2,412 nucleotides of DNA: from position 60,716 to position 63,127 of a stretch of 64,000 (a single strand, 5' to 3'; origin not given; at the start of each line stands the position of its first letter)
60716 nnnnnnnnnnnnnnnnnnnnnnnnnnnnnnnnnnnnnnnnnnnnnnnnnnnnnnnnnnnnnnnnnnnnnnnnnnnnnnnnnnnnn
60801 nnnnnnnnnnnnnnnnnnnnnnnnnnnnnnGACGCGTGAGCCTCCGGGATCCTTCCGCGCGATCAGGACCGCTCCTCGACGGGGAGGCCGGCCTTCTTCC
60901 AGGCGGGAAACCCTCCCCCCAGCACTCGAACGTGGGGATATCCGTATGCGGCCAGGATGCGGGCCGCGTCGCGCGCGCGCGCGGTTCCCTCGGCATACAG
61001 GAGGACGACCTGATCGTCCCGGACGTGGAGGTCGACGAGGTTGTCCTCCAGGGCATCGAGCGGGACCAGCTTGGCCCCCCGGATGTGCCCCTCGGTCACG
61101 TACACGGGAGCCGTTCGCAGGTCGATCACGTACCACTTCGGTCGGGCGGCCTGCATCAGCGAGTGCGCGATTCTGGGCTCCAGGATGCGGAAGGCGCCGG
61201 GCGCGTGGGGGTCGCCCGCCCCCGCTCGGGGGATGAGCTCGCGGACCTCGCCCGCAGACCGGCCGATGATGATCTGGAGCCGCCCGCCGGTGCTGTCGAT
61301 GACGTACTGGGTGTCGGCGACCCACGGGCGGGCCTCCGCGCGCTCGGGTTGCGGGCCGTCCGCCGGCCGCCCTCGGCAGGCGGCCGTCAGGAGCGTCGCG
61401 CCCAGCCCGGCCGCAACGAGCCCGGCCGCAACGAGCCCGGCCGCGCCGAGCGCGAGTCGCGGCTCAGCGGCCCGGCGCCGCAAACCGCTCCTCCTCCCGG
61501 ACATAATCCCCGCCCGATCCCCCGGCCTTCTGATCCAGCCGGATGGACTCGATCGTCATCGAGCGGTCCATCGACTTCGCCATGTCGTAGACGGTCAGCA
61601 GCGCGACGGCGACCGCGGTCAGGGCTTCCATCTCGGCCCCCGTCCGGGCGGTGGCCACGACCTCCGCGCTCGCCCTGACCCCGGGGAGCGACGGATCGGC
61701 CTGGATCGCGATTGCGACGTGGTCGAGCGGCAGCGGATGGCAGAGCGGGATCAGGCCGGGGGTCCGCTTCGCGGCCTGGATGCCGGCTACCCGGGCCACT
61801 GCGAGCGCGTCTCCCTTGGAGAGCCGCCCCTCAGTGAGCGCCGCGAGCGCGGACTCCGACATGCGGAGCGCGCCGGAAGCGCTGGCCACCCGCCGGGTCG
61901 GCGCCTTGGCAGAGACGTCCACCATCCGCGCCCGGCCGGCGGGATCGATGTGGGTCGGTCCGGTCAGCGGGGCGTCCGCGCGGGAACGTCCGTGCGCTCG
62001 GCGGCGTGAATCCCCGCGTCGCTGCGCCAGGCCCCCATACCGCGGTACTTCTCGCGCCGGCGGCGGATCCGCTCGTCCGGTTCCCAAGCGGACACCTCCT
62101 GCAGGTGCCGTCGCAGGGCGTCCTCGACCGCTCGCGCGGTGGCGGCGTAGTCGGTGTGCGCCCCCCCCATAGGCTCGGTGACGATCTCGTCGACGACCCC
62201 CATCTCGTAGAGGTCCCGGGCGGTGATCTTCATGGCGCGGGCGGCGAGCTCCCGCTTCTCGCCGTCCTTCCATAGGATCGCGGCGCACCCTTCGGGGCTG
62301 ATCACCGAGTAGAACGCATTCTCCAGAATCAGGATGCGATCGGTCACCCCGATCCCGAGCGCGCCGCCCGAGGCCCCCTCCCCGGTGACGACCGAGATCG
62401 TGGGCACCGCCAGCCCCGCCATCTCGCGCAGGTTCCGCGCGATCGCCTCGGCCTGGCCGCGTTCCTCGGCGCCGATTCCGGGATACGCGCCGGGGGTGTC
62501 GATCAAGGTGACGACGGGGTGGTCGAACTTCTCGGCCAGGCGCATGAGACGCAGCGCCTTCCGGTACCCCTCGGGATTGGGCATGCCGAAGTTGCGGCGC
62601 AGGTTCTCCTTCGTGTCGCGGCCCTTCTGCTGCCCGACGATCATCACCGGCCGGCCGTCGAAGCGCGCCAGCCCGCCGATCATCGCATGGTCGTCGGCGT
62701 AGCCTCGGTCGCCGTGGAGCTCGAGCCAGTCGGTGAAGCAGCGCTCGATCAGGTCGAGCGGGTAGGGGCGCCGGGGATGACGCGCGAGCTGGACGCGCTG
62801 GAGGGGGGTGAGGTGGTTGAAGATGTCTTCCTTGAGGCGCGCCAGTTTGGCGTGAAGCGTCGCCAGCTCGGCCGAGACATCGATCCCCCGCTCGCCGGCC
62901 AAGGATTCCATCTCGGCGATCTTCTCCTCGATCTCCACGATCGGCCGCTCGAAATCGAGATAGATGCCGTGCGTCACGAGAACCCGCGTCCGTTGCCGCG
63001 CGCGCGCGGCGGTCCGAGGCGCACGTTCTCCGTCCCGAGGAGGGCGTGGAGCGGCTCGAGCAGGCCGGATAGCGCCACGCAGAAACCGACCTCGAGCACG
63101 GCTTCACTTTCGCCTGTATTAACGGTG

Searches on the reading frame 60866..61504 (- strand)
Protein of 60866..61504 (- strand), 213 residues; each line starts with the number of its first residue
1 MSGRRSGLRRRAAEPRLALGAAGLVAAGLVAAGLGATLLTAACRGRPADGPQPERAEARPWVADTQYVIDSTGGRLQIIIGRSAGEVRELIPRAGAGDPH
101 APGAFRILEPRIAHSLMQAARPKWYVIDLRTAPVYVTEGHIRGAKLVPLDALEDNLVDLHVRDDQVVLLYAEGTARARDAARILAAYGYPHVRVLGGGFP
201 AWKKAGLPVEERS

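Call 70: search_protein_families(library=pfam, proteins=[window:60866-61504:-], max_evalue=0.001)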
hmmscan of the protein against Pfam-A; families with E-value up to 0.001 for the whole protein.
window:60866-61504:- (213 aa): 1 family
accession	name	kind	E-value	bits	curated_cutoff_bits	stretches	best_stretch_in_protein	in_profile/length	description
PF00581.25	Rhodanese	-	1.9e-14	54.4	22.2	1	116-205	8-102/102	Rhodanese-like domain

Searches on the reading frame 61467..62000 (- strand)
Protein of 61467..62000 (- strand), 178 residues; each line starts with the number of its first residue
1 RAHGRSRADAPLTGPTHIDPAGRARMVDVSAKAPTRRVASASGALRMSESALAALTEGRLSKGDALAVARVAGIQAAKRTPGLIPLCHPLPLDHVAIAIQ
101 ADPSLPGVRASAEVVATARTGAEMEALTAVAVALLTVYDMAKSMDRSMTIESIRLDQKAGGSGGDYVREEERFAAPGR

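Call 70: search_protein_families(library=pfam, proteins=[window:61467-62000:-], max_evalue=0.001)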
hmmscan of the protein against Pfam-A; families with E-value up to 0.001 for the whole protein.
window:61467-62000:- (178 aa): 1 family
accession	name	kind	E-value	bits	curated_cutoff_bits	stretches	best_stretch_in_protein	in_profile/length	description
PF01967.27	MoaC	-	9.5e-52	175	27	1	26-161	1-136/136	MoaC family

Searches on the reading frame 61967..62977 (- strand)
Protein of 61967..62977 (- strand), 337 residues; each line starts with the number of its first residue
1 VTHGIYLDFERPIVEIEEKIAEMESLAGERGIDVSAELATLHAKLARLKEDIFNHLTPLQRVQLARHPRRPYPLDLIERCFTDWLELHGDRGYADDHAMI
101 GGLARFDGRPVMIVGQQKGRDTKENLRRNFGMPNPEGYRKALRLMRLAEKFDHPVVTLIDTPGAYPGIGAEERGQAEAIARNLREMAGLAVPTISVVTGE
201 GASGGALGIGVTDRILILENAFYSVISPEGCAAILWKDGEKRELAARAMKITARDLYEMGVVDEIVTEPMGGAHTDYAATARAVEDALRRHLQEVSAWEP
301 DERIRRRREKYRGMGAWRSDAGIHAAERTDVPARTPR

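Call 70: search_protein_families(library=pfam, proteins=[window:61967-62977:-], max_evalue=0.001)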
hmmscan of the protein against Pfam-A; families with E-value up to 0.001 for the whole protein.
window:61967-62977:- (337 aa): 2 families
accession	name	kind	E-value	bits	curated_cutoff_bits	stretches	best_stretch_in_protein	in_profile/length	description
PF03255.19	ACCA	-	1.7e-144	481.1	23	1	6-315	1-310/310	Acetyl co-enzyme A carboxylase carboxyltransferase-like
PF01039.27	Carboxyl_trans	-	4.5e-20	72.2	22.3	1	69-254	255-429/493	Carboxyl transferase domain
